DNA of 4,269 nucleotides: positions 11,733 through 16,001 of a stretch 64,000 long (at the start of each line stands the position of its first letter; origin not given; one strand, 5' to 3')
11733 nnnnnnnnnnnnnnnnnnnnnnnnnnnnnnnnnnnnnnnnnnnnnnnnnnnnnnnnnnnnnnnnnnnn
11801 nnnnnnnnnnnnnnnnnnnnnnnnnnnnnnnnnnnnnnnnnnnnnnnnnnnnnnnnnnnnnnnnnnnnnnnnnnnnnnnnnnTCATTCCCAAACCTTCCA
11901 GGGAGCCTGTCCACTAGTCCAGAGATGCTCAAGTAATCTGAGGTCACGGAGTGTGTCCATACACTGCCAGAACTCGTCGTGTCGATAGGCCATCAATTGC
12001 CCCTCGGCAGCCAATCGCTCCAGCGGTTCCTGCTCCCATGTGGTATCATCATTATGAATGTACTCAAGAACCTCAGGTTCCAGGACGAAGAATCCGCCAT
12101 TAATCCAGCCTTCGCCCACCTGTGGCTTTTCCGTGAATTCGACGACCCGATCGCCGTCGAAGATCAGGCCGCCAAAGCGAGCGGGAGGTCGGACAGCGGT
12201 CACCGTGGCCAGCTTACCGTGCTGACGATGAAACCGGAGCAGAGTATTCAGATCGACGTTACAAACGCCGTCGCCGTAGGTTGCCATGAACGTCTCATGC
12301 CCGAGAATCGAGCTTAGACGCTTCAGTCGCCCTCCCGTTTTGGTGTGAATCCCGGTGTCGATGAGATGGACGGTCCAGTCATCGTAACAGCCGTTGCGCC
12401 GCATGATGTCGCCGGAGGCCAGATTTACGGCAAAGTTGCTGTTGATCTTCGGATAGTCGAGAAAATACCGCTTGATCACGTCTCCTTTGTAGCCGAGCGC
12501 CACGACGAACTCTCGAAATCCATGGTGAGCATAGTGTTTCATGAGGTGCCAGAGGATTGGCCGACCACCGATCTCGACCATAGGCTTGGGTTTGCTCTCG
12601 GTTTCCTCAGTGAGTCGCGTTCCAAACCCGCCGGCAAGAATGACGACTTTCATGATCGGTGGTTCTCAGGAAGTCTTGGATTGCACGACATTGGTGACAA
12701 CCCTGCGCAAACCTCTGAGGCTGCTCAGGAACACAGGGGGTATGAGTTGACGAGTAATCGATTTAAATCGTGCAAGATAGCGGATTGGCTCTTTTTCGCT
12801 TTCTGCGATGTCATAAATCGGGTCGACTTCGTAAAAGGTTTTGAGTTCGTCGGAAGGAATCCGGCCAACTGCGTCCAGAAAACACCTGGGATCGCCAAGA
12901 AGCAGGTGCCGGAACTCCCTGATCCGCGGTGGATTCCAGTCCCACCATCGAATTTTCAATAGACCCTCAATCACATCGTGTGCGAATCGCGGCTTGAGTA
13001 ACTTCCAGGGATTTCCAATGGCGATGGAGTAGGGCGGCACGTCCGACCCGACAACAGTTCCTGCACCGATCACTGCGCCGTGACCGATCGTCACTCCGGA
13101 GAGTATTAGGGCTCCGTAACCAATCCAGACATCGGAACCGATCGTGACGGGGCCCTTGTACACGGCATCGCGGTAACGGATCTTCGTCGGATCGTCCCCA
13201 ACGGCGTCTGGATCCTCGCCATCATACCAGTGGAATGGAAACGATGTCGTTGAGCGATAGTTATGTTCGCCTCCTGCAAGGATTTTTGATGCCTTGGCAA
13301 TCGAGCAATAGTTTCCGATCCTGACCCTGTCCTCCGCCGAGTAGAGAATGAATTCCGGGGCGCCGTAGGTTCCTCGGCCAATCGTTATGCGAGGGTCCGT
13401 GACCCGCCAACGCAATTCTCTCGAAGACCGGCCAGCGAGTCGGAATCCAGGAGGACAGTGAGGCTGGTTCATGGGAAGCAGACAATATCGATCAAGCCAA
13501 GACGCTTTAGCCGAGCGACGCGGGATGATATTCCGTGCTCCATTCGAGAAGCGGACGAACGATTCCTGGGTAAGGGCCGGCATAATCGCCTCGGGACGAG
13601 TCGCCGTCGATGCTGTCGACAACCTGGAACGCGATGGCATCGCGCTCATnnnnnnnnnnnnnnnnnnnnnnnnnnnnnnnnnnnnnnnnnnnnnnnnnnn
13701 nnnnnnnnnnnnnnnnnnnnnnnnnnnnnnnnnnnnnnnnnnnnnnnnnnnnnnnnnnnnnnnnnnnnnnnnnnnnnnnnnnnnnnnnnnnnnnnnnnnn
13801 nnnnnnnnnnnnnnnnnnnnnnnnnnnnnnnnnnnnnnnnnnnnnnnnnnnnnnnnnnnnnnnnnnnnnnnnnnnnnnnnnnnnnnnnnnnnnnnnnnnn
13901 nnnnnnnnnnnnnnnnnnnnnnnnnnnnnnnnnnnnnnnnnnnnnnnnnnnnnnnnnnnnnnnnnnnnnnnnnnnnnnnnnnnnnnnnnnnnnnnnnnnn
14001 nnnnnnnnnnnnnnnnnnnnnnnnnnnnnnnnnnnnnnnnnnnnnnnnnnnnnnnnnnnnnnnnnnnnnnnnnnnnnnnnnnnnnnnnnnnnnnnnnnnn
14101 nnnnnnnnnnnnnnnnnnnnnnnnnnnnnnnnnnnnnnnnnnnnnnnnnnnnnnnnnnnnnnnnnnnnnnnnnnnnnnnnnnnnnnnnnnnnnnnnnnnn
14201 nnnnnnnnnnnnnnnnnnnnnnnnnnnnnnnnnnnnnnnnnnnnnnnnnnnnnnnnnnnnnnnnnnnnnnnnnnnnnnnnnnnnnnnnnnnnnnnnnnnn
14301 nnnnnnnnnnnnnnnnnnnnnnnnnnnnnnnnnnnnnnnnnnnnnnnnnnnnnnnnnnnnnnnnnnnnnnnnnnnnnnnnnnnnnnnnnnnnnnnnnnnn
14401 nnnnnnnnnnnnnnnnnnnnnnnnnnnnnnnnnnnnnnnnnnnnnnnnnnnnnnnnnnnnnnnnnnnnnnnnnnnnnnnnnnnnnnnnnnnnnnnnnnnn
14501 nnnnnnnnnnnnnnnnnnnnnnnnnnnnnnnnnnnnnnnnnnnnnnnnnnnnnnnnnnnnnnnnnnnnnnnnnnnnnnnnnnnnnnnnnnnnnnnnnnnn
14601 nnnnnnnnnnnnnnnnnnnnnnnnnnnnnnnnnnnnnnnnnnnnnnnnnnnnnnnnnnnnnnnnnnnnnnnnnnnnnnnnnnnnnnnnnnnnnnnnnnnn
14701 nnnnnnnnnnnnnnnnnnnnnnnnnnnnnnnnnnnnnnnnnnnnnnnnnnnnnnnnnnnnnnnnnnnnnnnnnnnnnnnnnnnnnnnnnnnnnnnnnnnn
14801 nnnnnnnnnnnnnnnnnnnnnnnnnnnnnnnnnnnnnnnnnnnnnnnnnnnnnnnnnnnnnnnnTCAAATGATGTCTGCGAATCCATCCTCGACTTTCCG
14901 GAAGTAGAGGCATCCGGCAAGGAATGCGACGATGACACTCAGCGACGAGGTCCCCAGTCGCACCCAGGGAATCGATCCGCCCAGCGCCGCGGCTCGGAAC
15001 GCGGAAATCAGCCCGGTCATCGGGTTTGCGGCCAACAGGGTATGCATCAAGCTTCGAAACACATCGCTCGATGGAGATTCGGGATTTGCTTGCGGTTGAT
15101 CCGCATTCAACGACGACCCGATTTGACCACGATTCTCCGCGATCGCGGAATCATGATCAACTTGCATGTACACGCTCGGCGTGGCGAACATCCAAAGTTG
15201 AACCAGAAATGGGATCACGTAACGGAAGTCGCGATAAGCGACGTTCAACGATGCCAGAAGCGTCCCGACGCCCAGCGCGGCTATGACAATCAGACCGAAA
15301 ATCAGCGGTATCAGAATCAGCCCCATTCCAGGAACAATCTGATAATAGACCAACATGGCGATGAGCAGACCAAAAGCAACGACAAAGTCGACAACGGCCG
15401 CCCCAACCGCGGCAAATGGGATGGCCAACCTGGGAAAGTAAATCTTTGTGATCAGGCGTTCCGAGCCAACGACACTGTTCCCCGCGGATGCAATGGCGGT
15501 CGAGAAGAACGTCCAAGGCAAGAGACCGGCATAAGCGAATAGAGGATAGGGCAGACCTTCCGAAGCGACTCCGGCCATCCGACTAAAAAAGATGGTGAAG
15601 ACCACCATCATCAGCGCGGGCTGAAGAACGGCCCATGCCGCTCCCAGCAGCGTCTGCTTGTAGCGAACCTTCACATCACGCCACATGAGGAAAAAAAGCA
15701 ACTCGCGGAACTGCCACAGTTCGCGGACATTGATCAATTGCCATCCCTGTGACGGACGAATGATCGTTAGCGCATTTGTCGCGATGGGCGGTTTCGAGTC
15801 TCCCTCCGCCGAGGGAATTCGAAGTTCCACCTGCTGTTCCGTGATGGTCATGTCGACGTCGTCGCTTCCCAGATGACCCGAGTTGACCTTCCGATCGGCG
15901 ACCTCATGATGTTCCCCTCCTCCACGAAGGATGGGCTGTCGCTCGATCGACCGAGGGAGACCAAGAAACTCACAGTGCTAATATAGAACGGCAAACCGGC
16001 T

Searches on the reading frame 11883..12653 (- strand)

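Call 14: search_protein_families(library=pfam, proteins=[window:11883-12653:-], max_evalue=0.001)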
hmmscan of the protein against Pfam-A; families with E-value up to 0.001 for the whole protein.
window:11883-12653:- (256 aa): 2 families
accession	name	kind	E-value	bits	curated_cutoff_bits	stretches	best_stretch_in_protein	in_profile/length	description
PF00483.29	NTP_transferase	-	3.5e-22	79.6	21.2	1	2-210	1-205/245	Nucleotidyl transferase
PF12804.13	NTP_transf_3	-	5.8e-08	33.5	27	1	3-56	1-49/160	MobA-like NTP transferase domain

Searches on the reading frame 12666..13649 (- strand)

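Call 14: search_protein_families(library=pfam, proteins=[window:12666-13649:-], max_evalue=0.001)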
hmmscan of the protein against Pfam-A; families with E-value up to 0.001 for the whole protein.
window:12666-13649:- (327 aa): 2 families
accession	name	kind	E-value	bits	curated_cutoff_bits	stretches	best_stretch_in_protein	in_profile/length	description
PF00132.30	Hexapep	-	2.1e-10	40.3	27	1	168-201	2-35/36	Bacterial transferase hexapeptide (six repeats)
PF14602.12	Hexapep_2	-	1.8e-06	28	27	1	167-201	1-33/34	Hexapeptide repeat of succinyl-transferase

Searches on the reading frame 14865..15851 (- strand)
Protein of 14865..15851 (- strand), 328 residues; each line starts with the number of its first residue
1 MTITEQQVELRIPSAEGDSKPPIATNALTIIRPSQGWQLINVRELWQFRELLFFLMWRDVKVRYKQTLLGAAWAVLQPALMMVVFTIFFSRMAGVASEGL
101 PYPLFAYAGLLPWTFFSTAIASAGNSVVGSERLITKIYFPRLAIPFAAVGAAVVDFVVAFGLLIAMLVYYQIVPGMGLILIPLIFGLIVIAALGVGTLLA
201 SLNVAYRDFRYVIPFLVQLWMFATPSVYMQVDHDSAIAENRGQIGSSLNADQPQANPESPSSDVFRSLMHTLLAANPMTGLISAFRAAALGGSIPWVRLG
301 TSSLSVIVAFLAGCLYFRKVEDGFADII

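Call 14: search_protein_families(library=pfam, proteins=[window:14865-15851:-], max_evalue=0.001)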
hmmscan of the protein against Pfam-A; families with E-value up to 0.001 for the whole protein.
window:14865-15851:- (328 aa): 1 family
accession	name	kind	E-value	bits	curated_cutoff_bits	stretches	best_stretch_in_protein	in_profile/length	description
PF01061.29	ABC2_membrane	-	3.4e-09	37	26.9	1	51-228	2-181/211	ABC-2 type transporter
